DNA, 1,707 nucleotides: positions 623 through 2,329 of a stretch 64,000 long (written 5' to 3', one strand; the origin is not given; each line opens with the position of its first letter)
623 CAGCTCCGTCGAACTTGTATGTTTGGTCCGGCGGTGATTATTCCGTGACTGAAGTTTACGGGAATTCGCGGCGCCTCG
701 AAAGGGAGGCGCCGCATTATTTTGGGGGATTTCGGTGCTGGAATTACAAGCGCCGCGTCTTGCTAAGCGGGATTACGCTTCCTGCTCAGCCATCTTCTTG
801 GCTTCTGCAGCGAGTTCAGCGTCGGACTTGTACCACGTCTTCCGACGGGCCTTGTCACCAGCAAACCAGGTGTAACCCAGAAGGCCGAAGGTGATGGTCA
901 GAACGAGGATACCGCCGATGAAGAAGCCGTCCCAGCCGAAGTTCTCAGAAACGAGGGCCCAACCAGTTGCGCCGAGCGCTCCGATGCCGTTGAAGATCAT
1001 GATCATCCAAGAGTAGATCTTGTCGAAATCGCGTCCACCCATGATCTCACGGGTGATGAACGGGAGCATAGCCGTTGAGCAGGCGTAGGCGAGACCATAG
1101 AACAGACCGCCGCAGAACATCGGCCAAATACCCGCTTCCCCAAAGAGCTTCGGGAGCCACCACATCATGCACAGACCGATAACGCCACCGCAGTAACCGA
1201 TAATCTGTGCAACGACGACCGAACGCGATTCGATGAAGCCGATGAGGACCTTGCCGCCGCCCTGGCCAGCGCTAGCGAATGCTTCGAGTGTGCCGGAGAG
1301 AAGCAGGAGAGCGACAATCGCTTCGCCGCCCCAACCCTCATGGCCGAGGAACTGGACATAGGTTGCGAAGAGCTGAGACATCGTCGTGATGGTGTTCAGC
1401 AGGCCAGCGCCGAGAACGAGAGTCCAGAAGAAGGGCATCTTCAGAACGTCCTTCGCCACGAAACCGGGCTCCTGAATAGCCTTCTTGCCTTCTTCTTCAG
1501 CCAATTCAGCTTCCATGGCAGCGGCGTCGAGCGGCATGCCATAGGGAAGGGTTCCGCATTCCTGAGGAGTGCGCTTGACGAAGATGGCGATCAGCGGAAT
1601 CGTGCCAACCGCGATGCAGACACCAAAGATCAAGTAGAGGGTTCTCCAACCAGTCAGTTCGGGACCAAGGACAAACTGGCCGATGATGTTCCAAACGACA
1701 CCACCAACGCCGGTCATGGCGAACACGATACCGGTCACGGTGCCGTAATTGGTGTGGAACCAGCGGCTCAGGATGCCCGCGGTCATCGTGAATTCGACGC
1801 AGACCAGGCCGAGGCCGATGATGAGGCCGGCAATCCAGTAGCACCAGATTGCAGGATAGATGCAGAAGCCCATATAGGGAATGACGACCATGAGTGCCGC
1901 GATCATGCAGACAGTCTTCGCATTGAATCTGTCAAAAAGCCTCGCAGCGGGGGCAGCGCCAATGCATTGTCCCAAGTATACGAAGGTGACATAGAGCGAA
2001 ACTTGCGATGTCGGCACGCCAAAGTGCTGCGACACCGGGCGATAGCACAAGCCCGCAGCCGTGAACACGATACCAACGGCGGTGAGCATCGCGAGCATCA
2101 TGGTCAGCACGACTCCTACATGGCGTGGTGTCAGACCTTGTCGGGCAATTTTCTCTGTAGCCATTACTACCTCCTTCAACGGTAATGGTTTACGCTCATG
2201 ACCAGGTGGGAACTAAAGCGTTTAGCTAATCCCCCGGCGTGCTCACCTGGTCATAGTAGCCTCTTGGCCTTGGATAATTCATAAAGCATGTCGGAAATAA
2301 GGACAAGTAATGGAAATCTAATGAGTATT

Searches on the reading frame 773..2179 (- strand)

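Call 49: search_protein_families(library=pfam, proteins=[window:773-2179:-], max_evalue=0.001)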
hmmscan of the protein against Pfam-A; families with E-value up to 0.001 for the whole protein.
window:773-2179:- (468 aa): 1 family
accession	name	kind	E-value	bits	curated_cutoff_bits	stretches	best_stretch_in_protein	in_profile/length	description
PF07690.21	MFS_1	-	6.5e-25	88.2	33.4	1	32-371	7-318/347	Major Facilitator Superfamily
